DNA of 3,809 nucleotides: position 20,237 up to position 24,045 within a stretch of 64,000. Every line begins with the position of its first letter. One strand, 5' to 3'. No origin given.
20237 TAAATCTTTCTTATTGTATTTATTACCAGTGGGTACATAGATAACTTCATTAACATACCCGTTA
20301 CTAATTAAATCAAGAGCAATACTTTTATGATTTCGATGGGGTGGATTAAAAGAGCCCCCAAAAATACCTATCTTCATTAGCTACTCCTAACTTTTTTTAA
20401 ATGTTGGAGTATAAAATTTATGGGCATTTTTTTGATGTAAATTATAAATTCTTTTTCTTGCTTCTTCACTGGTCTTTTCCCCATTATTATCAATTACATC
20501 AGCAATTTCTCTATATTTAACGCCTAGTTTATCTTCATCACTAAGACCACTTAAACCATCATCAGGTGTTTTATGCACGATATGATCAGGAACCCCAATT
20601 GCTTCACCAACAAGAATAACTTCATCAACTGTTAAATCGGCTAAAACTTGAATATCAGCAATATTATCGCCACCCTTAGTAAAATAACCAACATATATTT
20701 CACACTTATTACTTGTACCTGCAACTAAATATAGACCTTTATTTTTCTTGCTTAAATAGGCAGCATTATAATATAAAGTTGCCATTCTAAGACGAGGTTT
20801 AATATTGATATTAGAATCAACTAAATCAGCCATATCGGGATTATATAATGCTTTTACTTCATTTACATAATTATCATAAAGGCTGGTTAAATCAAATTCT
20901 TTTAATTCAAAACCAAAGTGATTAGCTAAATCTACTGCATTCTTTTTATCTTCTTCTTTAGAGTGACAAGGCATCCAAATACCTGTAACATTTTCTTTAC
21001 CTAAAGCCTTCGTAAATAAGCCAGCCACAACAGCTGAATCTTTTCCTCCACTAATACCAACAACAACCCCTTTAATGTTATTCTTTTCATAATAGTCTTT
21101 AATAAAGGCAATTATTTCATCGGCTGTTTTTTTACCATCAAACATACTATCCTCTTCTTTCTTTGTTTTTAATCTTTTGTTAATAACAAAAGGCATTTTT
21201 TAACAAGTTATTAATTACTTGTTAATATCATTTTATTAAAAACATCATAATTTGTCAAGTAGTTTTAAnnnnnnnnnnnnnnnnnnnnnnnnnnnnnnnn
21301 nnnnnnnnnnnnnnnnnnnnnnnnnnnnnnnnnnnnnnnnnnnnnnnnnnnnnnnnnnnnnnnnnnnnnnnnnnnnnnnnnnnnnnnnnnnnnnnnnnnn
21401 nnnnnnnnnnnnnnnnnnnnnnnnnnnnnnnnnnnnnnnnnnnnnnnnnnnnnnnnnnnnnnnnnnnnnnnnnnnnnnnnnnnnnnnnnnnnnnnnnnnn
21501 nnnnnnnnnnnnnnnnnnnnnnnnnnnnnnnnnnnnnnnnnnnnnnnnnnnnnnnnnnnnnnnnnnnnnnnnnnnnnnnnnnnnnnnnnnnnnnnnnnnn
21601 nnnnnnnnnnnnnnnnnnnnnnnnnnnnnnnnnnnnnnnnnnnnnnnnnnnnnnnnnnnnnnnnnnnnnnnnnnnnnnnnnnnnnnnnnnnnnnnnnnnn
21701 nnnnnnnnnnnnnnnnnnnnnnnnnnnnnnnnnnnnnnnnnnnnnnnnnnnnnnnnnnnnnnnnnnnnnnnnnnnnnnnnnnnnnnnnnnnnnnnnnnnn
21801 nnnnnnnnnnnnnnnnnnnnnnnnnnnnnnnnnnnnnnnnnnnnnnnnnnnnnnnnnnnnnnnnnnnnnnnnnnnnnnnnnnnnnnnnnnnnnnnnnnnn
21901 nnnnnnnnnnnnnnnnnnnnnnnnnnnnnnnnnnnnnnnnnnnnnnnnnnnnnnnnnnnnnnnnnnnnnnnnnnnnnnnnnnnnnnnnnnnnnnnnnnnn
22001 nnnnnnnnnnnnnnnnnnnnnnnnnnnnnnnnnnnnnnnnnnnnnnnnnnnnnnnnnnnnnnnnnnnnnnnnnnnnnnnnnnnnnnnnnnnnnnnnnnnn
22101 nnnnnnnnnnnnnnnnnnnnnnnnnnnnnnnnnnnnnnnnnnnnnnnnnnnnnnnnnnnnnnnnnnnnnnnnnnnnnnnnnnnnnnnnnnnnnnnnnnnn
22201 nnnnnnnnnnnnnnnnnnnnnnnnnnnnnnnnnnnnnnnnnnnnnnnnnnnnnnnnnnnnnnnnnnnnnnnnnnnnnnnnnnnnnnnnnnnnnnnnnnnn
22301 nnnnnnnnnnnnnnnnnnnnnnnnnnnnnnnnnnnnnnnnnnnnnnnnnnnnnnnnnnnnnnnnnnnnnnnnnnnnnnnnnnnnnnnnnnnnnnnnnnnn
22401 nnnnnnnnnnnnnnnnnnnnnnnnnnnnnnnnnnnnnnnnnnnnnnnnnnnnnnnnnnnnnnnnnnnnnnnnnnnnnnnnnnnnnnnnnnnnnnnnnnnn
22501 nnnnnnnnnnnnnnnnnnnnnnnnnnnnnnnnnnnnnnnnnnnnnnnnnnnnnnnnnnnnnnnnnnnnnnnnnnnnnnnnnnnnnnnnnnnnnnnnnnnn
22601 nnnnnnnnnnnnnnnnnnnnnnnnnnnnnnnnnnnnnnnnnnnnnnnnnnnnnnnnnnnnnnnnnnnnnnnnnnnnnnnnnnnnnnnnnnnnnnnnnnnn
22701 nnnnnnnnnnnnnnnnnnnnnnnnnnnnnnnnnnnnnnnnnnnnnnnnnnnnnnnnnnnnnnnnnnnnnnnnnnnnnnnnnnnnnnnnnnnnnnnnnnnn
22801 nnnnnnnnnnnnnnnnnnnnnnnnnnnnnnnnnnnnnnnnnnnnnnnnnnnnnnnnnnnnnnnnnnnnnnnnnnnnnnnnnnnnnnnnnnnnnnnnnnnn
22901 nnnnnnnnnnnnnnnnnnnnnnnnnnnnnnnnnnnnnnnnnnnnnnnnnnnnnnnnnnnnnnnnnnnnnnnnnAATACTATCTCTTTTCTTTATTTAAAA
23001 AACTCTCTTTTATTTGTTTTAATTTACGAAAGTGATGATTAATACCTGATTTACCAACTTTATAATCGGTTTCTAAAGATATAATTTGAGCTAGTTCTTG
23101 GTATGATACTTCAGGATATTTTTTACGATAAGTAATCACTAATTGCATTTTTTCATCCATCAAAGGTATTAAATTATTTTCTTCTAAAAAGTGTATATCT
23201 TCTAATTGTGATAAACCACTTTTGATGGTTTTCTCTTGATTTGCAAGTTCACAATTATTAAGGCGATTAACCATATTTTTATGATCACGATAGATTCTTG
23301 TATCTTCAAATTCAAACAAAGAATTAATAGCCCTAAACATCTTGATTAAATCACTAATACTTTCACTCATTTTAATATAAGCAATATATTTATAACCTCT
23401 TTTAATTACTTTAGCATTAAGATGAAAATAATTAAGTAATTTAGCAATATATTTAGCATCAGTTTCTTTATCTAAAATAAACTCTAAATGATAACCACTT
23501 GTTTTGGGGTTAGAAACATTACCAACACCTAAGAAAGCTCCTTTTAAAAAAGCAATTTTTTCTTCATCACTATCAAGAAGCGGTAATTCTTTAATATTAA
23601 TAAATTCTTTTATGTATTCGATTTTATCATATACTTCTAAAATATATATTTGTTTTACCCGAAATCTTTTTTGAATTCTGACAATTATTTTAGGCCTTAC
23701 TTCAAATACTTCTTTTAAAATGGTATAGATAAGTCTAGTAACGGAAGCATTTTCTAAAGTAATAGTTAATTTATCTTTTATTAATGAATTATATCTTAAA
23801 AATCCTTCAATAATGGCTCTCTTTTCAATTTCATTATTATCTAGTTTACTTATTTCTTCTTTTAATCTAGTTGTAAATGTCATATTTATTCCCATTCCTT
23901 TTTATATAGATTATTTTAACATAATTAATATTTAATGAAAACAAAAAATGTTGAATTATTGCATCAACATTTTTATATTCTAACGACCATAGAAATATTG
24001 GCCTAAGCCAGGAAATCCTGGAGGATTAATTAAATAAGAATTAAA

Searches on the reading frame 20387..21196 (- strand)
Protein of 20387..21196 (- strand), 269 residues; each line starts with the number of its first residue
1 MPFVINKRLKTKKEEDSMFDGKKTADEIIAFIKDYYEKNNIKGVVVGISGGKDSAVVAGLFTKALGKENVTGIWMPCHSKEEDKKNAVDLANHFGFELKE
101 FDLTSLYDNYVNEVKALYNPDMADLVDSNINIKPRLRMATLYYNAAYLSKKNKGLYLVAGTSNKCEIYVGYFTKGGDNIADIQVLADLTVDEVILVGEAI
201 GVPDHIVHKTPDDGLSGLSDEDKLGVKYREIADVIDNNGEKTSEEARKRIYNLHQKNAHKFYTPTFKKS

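Call 3: search_protein_families(library=pfam, proteins=[window:20387-21196:-], max_evalue=10)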
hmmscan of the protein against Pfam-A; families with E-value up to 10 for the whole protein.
window:20387-21196:- (269 aa): 6 families
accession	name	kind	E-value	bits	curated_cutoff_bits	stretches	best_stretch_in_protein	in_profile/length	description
PF02540.23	NAD_synthase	-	9.3e-52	176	21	1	26-262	3-240/242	NAD synthase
PF03054.22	tRNA_Me_trans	-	7.8e-05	22.9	20.6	1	44-111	3-80/202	tRNA methyl transferase HUP domain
PF05193.26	Peptidase_M16_C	-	0.045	14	23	1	24-49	3-29/181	Peptidase M16 inactive domain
PF24167.1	DUF7411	-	0.064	13.3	28.7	1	45-104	4-59/194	Family of unknown function (DUF7411)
PF14436.11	EndoU_bacteria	-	0.1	13.4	25.3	1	10-62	62-118/129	Bacterial EndoU nuclease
PF06508.19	QueC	-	0.2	11.6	22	1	44-106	2-63/210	Queuosine biosynthesis protein QueC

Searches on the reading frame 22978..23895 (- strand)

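Call 3: search_protein_families(library=pfam, proteins=[window:22978-23895:-], max_evalue=10)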
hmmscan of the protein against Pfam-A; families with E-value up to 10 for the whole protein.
window:22978-23895:- (305 aa): 6 families
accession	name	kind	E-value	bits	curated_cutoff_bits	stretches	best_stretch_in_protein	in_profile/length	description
PF14527.11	LAGLIDADG_WhiA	-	1.6e-25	89.4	23.2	1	115-205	3-92/93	WhiA LAGLIDADG-like domain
PF02650.20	HTH_WhiA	-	2.5e-24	86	27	1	209-295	1-83/84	WhiA C-terminal HTH domain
PF10298.14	WhiA_N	-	3.2e-09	37.2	23.4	1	42-95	26-79/86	WhiA N-terminal LAGLIDADG-like domain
PF09216.15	Pfg27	-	0.0044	17.3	25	1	137-202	88-150/176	Pfg27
PF24568.1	CC_PcsB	-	0.052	13.8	27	1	168-207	29-67/75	Peptidoglycan hydrolase PcsB, coiled-coil domain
PF10548.14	P22_AR_C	-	0.13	12.8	22.4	1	170-195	19-44/73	P22AR C-terminal domain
